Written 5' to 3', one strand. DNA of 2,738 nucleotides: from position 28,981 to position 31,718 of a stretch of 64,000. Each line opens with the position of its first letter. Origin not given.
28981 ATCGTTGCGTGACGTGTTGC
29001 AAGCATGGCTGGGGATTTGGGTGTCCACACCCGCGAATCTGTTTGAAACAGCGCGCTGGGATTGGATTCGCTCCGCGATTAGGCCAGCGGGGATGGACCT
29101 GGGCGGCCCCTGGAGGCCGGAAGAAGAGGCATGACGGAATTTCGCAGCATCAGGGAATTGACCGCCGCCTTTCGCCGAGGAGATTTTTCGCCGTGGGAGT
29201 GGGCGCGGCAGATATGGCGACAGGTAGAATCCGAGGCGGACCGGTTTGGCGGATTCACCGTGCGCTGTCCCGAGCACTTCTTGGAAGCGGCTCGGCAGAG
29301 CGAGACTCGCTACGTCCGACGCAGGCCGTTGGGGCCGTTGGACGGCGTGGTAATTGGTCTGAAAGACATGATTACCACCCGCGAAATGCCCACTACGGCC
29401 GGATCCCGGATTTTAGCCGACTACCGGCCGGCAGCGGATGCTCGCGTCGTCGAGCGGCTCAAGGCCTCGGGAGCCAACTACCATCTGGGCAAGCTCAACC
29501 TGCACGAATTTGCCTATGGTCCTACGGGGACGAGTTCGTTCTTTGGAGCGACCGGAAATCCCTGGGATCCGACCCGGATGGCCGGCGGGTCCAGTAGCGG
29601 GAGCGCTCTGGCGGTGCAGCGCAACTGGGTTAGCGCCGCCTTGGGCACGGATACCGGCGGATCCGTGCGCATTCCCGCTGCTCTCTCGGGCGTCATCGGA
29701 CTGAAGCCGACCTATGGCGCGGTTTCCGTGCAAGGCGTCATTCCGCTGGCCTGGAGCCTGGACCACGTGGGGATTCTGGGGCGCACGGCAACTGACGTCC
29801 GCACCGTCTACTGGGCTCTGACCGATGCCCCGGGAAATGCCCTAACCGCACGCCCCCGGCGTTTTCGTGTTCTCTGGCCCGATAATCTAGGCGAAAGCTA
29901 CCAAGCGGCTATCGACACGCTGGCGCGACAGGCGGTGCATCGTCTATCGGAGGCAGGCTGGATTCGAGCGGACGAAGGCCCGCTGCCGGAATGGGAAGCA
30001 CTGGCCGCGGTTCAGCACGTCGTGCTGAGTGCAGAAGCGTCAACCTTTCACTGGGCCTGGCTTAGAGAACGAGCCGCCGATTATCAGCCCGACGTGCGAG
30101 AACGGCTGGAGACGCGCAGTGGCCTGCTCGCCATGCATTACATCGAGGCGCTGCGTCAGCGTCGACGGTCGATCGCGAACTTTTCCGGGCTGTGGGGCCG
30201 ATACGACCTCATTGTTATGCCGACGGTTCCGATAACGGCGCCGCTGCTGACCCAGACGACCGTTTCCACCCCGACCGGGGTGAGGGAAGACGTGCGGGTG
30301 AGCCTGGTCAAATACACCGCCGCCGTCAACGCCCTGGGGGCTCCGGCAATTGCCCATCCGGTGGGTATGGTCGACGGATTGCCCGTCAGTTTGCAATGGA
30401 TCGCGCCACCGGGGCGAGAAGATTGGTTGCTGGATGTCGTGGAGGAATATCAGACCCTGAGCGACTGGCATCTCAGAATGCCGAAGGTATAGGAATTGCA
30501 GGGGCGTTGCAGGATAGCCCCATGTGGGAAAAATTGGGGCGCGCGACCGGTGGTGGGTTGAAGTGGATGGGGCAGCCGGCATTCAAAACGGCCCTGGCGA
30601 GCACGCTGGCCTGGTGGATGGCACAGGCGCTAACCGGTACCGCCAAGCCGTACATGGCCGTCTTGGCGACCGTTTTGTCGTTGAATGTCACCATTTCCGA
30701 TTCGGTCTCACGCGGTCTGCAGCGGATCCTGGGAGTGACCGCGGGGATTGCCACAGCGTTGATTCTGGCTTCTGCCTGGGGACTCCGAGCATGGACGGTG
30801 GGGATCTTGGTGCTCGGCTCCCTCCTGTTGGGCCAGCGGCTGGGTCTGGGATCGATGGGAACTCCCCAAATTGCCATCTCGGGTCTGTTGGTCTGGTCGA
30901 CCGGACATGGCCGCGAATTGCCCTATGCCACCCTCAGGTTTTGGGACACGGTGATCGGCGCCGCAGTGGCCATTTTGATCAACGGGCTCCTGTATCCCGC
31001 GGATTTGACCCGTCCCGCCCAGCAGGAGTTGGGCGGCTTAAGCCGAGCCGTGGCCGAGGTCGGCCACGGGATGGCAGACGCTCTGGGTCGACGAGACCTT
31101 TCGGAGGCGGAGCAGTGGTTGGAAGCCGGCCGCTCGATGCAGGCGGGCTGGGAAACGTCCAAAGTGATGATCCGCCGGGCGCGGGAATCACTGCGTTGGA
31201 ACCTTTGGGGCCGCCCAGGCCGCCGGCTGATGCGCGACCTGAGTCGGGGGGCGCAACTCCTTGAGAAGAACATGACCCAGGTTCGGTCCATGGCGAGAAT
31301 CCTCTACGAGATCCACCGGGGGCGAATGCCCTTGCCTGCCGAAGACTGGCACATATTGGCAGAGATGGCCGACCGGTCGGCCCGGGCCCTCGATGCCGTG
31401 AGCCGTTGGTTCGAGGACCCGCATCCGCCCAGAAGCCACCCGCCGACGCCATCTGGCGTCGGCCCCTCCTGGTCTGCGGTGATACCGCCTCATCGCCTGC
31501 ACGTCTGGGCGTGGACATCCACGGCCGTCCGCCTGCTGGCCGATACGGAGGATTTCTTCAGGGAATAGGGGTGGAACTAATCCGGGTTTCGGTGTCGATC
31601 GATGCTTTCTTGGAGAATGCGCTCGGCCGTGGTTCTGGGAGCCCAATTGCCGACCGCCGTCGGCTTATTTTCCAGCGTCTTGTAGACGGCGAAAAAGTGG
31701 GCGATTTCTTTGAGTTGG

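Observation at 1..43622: Inverted, diverged copies of a 48-bp tandem repeat array bracket about 43 kb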

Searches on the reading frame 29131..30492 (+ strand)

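Call 69: search_protein_families(library=pfam, proteins=[window:29131-30492:+], max_evalue=0.00001)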
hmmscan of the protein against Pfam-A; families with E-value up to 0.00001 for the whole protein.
window:29131-30492:+ (453 aa): 1 family
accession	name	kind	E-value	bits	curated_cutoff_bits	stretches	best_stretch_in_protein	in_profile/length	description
PF01425.27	Amidase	-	6.1e-88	296.2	27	1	30-434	8-445/445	Amidase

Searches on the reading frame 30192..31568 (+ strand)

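Call 69: search_protein_families(library=pfam, proteins=[window:30192-31568:+], max_evalue=0.00001)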
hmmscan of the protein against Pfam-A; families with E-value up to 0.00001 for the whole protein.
window:30192-31568:+ (458 aa): 2 families
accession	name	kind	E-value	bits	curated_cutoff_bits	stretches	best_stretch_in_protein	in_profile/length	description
PF06081.17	ArAE_1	-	2.5e-13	50.8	22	1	127-265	4-139/141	Aromatic acid exporter family member 1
PF13515.12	FUSC_2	-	1.2e-11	45.2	25.6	1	139-263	1-126/126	Fusaric acid resistance protein-like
